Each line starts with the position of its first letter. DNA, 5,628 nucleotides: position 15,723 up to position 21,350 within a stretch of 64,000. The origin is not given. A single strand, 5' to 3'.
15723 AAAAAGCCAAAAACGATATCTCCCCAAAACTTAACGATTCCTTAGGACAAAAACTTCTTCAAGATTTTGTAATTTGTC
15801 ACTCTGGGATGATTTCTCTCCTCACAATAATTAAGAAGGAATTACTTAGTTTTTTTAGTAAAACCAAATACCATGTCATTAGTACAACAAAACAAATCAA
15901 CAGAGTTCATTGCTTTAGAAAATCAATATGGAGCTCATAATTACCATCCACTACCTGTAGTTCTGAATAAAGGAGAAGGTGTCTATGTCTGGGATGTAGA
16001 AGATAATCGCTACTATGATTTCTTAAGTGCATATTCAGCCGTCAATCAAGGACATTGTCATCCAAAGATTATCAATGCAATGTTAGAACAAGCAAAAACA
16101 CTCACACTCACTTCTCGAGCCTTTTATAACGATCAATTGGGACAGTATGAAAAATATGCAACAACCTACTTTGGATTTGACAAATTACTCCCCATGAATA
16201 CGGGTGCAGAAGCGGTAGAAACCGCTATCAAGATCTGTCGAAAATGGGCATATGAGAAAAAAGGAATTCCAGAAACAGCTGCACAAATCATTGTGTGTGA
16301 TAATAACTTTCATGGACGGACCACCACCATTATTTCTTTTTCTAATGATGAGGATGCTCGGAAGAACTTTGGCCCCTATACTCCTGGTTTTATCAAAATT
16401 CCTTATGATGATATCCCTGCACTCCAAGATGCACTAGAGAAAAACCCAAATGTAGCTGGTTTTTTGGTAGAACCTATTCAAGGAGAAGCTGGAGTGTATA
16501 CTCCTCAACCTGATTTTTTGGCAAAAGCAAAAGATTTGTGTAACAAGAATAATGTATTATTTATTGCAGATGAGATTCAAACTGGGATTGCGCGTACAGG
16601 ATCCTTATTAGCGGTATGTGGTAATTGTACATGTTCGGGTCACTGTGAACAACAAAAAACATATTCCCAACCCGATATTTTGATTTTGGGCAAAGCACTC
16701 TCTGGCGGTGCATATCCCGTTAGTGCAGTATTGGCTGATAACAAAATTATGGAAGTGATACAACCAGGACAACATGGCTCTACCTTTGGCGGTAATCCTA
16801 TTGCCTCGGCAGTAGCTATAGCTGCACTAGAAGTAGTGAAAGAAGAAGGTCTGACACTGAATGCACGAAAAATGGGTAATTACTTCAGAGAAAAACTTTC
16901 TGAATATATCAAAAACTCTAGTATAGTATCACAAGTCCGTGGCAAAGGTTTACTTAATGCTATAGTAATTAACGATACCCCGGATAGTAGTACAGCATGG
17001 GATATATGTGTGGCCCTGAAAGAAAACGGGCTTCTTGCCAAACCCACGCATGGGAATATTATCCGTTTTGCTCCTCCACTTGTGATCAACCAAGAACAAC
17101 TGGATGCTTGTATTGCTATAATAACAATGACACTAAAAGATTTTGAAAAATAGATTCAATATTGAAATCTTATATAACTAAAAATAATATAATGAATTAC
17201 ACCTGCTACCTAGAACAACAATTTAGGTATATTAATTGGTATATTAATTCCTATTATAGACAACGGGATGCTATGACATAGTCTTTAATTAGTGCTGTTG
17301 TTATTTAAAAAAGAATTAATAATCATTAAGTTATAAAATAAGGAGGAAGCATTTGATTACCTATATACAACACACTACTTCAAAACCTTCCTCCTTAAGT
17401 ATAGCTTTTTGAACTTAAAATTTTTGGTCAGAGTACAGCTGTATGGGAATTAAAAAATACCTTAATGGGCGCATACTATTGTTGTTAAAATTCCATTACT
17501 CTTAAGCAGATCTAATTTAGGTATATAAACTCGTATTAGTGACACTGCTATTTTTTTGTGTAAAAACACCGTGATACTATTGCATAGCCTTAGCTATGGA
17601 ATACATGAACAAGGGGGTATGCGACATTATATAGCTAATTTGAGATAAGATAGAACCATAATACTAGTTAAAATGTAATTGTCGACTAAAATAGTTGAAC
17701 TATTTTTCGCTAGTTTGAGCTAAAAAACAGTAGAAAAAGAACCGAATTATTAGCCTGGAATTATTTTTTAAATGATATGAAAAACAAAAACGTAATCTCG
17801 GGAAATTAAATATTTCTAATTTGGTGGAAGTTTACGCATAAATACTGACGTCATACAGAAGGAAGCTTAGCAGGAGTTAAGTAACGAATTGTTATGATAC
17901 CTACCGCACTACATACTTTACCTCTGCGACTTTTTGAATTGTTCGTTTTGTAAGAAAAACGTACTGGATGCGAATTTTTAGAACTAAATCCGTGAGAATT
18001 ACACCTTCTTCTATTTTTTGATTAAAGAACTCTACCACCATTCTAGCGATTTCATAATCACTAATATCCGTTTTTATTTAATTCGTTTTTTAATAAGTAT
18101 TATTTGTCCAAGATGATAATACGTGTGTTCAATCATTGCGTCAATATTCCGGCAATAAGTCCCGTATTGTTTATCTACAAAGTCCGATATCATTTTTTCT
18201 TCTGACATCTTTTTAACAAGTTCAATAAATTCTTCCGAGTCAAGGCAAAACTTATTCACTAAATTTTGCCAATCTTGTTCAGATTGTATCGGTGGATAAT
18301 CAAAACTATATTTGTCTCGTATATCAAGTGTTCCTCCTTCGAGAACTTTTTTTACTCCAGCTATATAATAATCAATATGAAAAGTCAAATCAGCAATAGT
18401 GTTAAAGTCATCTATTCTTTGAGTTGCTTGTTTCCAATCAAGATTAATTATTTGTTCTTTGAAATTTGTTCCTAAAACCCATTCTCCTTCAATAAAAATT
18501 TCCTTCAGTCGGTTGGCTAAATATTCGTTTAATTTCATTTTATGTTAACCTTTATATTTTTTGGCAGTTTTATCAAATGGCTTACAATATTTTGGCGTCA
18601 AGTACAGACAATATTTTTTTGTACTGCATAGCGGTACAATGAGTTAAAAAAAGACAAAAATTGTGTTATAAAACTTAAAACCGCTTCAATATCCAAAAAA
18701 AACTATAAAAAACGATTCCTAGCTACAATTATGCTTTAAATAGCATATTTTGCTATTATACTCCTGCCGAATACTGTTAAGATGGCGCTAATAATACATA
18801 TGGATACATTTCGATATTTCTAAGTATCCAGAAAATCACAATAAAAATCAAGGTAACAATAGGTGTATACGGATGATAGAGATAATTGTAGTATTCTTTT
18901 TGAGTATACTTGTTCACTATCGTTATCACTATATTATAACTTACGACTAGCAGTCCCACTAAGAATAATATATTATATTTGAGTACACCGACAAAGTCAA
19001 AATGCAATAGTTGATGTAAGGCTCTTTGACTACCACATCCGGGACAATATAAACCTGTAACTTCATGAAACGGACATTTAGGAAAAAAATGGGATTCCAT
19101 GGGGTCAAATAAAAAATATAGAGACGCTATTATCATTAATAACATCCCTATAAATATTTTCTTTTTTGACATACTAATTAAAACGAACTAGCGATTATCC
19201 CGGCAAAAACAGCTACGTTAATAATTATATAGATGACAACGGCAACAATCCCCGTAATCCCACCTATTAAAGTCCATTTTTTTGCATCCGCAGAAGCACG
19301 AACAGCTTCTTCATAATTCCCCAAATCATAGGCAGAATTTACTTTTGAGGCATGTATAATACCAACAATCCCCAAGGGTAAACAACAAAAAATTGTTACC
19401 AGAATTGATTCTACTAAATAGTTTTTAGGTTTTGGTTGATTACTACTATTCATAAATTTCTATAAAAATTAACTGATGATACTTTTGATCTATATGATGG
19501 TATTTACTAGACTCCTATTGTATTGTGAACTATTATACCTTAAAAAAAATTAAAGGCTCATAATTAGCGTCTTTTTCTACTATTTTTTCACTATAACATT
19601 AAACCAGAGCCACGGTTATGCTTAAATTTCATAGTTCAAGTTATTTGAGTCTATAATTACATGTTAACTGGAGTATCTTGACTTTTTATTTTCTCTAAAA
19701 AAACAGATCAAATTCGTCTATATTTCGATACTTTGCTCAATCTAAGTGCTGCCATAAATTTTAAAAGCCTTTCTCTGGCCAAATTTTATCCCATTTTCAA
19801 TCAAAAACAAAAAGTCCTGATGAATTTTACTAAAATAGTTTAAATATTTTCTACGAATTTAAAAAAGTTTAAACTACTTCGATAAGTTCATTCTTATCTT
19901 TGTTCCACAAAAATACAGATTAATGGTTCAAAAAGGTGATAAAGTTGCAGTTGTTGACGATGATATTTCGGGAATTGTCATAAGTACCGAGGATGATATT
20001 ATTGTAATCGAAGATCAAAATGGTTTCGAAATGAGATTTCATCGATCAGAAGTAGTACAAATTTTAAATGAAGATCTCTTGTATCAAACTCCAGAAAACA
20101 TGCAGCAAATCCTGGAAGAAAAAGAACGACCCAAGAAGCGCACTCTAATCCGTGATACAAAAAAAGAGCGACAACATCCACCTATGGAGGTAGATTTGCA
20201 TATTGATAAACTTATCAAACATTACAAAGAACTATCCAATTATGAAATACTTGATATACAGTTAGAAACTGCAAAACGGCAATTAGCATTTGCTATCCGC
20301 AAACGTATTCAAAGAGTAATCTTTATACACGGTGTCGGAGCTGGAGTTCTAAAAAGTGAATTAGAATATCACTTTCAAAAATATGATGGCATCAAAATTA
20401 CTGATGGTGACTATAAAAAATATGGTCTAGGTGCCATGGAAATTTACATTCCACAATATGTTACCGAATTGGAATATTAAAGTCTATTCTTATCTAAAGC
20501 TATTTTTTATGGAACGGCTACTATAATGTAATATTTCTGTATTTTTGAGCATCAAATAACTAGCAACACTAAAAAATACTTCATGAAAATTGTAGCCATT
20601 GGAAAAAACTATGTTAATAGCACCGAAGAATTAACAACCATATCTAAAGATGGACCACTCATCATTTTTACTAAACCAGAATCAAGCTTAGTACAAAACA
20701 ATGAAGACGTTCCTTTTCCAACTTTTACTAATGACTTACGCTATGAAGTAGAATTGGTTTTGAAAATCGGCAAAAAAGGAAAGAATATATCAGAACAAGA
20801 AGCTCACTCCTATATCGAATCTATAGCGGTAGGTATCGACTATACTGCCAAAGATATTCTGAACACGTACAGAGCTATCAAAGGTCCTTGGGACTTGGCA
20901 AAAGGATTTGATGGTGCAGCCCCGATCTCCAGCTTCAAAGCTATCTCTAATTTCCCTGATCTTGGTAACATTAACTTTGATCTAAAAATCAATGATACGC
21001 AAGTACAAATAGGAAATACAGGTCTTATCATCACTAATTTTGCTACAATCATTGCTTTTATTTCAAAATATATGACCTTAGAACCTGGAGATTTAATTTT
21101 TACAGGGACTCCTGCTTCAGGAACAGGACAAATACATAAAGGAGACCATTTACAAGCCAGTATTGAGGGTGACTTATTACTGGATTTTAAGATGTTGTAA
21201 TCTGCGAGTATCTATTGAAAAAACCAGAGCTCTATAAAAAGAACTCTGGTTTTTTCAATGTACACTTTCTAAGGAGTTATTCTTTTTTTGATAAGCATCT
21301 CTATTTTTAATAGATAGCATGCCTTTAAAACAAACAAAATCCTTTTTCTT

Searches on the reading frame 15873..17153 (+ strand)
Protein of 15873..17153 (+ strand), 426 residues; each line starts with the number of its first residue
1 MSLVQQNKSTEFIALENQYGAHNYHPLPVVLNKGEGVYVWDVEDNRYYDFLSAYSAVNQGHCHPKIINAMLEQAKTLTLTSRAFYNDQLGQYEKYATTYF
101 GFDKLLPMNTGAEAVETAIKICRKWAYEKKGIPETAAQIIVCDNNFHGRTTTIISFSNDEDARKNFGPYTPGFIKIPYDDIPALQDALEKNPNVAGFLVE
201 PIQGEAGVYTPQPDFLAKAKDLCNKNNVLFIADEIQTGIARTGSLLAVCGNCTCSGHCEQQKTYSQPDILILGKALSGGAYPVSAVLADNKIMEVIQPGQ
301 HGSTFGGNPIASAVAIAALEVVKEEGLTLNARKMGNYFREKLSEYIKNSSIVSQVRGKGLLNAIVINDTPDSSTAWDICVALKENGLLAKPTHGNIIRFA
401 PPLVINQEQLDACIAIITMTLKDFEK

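Call 55: search_protein_families(library=pfam, proteins=[window:15873-17153:+], max_evalue=0.00001)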
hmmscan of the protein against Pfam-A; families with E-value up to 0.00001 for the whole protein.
window:15873-17153:+ (426 aa): 1 family
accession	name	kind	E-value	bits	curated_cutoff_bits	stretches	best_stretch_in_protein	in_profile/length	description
PF00202.27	Aminotran_3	-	7.6e-122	407.3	30.5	1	19-419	1-401/403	Aminotransferase class-III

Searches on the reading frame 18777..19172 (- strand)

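Call 56: search_protein_families(library=pfam, proteins=[window:18777-19172:-], max_evalue=0.00001)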
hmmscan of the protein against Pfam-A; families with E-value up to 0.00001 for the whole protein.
window:18777-19172:- (131 aa): 1 family
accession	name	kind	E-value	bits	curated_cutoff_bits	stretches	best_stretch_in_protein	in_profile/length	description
PF10825.13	DUF2752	-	2.4e-18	66.4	27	1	33-79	1-47/49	Protein of unknown function (DUF2752)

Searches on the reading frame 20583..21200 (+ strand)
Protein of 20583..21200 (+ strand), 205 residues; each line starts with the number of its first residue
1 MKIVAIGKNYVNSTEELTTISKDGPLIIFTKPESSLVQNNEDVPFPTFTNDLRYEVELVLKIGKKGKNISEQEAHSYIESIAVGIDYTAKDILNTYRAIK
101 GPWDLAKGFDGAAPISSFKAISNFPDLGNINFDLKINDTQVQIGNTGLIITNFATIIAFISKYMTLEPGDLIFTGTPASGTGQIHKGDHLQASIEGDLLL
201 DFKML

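Call 56: search_protein_families(library=pfam, proteins=[window:20583-21200:+], max_evalue=0.00001)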
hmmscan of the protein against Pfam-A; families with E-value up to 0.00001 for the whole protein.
window:20583-21200:+ (205 aa): 1 family
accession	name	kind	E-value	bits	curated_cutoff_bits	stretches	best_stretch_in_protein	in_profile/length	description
PF01557.24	FAA_hydrolase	-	3.4e-46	158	23.9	1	2-196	1-205/214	Fumarylacetoacetate (FAA) hydrolase C-terminal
